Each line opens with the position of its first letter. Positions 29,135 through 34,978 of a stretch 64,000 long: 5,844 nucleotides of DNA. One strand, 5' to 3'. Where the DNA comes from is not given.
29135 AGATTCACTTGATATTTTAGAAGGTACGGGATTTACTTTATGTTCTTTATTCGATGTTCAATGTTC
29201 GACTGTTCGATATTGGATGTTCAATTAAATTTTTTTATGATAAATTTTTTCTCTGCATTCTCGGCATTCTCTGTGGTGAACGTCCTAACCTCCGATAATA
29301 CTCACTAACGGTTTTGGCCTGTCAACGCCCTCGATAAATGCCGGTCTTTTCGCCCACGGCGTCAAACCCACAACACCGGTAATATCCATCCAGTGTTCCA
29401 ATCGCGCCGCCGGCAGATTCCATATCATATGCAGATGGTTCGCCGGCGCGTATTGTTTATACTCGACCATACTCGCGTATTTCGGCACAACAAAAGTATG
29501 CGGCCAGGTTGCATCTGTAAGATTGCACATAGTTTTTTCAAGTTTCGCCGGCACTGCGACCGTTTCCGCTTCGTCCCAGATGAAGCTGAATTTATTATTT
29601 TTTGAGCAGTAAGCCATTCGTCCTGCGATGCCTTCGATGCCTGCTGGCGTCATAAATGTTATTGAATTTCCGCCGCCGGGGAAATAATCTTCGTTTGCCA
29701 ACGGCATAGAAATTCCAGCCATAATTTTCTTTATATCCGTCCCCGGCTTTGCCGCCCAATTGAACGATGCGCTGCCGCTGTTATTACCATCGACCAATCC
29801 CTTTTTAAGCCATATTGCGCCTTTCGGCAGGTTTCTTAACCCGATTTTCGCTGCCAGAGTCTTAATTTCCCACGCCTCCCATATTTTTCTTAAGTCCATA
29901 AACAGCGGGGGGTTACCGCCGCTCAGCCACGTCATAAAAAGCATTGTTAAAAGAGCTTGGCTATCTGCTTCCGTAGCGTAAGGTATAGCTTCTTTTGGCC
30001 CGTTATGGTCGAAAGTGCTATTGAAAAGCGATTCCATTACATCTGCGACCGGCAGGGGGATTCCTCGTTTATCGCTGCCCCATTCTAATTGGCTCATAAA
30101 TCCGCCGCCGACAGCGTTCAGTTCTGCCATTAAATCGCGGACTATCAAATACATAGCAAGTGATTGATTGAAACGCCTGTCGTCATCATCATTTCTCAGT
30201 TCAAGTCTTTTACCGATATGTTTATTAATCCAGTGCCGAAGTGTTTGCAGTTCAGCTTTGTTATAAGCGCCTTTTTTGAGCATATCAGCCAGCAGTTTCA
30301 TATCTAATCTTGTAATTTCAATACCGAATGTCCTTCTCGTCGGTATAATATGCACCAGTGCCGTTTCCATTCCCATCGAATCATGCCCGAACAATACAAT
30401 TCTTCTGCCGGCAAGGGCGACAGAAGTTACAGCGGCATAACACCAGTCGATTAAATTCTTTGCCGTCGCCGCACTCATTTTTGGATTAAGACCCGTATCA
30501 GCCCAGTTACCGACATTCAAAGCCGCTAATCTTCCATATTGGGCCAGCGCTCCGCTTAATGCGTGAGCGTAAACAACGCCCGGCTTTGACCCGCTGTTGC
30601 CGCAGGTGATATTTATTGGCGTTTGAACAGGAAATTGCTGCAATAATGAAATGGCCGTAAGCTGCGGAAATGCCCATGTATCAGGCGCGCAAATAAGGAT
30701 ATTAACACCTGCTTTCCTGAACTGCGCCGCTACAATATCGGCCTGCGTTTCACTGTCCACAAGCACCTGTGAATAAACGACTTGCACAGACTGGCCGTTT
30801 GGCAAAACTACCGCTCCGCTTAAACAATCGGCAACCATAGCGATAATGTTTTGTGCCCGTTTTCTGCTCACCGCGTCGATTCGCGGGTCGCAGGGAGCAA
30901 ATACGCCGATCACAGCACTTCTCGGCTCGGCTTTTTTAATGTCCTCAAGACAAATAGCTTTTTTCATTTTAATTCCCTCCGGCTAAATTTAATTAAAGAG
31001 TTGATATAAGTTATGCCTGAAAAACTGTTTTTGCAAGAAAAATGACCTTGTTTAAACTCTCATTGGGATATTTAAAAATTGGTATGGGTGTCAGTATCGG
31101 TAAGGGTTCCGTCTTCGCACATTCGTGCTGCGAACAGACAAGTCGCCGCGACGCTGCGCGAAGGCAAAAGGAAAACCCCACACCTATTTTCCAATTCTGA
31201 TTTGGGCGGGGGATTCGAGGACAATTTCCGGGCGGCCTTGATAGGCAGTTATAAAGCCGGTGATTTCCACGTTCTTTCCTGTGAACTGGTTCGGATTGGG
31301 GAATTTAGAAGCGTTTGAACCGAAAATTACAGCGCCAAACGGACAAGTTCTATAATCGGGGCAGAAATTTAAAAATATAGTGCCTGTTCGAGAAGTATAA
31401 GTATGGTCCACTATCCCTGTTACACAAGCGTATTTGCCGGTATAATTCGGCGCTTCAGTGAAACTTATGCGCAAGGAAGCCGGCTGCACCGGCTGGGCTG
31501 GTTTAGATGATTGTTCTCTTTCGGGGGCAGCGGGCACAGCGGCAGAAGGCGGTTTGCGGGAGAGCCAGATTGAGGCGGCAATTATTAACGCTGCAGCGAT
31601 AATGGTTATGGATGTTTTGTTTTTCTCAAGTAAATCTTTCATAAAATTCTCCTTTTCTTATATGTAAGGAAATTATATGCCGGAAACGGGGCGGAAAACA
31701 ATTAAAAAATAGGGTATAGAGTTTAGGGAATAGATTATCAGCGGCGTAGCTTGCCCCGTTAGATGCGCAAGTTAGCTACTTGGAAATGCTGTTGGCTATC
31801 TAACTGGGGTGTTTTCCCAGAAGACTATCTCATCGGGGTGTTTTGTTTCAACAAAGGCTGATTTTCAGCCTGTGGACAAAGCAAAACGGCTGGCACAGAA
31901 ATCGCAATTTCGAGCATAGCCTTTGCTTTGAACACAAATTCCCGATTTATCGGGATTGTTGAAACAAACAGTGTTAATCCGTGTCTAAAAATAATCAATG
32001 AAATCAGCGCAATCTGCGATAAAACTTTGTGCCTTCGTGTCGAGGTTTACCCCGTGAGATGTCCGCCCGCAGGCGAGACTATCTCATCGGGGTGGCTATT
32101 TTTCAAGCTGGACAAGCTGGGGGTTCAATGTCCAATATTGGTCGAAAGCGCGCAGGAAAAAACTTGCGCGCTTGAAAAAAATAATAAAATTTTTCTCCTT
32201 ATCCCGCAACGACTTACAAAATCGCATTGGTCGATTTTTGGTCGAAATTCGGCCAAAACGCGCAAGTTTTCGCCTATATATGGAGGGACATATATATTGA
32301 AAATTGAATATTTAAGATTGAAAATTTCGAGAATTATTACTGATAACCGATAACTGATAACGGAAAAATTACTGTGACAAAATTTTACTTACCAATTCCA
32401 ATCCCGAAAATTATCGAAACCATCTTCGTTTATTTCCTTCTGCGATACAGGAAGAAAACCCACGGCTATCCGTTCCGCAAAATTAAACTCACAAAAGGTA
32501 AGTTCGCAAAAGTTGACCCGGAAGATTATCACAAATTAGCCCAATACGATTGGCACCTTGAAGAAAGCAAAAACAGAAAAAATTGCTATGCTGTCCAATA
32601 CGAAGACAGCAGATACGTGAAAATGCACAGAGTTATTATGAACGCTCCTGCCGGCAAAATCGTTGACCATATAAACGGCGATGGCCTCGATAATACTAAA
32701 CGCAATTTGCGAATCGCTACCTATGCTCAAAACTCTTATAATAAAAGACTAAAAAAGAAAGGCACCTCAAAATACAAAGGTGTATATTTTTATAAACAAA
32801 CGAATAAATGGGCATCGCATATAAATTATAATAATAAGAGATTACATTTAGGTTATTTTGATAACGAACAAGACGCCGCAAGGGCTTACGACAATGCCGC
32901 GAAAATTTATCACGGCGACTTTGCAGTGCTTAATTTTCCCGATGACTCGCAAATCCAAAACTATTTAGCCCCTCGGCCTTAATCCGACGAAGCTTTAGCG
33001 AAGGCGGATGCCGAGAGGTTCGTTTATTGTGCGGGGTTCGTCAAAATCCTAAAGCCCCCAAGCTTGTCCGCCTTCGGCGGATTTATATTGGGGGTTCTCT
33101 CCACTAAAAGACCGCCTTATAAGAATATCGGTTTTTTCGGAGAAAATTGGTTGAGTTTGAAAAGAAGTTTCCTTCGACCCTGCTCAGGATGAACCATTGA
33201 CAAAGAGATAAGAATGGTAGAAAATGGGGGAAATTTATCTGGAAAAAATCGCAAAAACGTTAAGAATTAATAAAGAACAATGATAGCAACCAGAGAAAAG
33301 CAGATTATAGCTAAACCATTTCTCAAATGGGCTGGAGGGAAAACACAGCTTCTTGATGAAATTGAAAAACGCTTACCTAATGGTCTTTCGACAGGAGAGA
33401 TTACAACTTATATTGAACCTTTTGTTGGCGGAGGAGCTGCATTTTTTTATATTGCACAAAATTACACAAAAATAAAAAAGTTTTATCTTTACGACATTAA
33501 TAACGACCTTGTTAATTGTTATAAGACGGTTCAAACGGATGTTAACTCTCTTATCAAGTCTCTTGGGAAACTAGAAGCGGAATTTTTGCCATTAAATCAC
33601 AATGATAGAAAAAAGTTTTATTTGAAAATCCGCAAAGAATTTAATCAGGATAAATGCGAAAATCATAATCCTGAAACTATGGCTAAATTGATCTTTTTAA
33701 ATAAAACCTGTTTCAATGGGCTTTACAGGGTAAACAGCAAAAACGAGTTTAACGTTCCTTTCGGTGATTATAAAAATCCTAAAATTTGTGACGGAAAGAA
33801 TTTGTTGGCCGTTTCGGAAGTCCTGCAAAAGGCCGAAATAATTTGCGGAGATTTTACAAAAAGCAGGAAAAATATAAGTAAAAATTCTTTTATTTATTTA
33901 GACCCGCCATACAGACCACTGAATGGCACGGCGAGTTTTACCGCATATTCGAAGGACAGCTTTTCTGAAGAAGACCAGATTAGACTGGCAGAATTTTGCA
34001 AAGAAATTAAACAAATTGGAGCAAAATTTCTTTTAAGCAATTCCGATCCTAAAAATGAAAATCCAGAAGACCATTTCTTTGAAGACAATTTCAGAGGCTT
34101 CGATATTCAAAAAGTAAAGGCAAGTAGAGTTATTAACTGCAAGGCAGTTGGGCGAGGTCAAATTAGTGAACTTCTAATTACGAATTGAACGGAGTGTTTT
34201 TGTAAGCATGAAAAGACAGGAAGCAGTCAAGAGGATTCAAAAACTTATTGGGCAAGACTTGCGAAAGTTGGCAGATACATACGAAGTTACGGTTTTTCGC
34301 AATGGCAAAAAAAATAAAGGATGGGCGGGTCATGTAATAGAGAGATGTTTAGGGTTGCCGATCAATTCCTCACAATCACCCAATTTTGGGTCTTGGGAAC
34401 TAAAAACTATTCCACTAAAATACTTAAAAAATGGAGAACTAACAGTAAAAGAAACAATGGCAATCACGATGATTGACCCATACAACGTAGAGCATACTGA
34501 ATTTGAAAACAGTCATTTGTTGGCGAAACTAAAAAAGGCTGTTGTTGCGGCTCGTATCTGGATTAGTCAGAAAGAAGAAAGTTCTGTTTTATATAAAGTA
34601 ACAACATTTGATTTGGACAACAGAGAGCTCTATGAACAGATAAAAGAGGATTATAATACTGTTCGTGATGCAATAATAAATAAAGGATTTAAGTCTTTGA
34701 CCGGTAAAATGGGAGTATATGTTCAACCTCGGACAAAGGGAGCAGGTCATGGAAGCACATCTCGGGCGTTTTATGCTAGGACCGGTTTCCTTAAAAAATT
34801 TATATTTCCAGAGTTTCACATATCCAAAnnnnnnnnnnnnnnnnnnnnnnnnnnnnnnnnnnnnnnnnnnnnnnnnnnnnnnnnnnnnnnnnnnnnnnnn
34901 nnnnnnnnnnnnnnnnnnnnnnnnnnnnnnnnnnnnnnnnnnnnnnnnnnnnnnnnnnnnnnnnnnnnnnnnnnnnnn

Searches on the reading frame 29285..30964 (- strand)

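Call 51: search_protein_families(library=pfam, proteins=[window:29285-30964:-], max_evalue=0.0001)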
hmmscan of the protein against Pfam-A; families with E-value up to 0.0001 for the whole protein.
window:29285-30964:- (559 aa): 3 families
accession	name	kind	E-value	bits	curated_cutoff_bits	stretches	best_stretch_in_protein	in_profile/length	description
PF07881.17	Fucose_iso_N1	-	2.7e-32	112.4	28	1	18-184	3-167/169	L-fucose isomerase, first N-terminal domain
PF07882.17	Fucose_iso_N2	-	2.6e-16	60.2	22.3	1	192-348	6-179/180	L-fucose isomerase, second N-terminal domain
PF02952.23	Fucose_iso_C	-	5e-05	23.4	29.3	1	395-514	3-120/143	L-fucose isomerase, C-terminal domain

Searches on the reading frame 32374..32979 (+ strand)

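Call 51: search_protein_families(library=pfam, proteins=[window:32374-32979:+], max_evalue=0.0001)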
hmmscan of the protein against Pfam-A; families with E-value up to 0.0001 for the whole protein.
window:32374-32979:+ (202 aa): 2 families
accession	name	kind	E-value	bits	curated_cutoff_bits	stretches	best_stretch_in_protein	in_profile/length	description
PF00847.26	AP2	-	1.6e-09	38.4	33.3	1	132-177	1-49/54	AP2 domain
PF13392.12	HNH_3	-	5.4e-07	29.6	24.8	1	92-121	16-45/46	HNH endonuclease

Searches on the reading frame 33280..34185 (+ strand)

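Call 51: search_protein_families(library=pfam, proteins=[window:33280-34185:+], max_evalue=0.0001)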
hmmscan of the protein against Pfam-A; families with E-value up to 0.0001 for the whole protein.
window:33280-34185:+ (302 aa): 1 family
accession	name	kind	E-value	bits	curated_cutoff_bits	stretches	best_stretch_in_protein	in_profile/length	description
PF02086.21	MethyltransfD12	-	2.5e-65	221.2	22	1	17-284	1-252/253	D12 class N6 adenine-specific DNA methyltransferase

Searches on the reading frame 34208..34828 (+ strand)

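Call 51: search_protein_families(library=pfam, proteins=[window:34208-34828:+], max_evalue=0.0001)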
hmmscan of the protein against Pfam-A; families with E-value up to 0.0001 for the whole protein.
window:34208-34828:+ (207 aa): 2 families
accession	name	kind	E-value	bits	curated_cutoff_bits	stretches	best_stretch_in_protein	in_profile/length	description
PF02976.21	MutH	-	1e-14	54.7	23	1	48-113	1-68/103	DNA mismatch repair enzyme MutH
PF15515.12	MvaI_BcnI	-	4.4e-06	27.3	25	1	25-68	8-51/227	MvaI/BcnI restriction endonuclease family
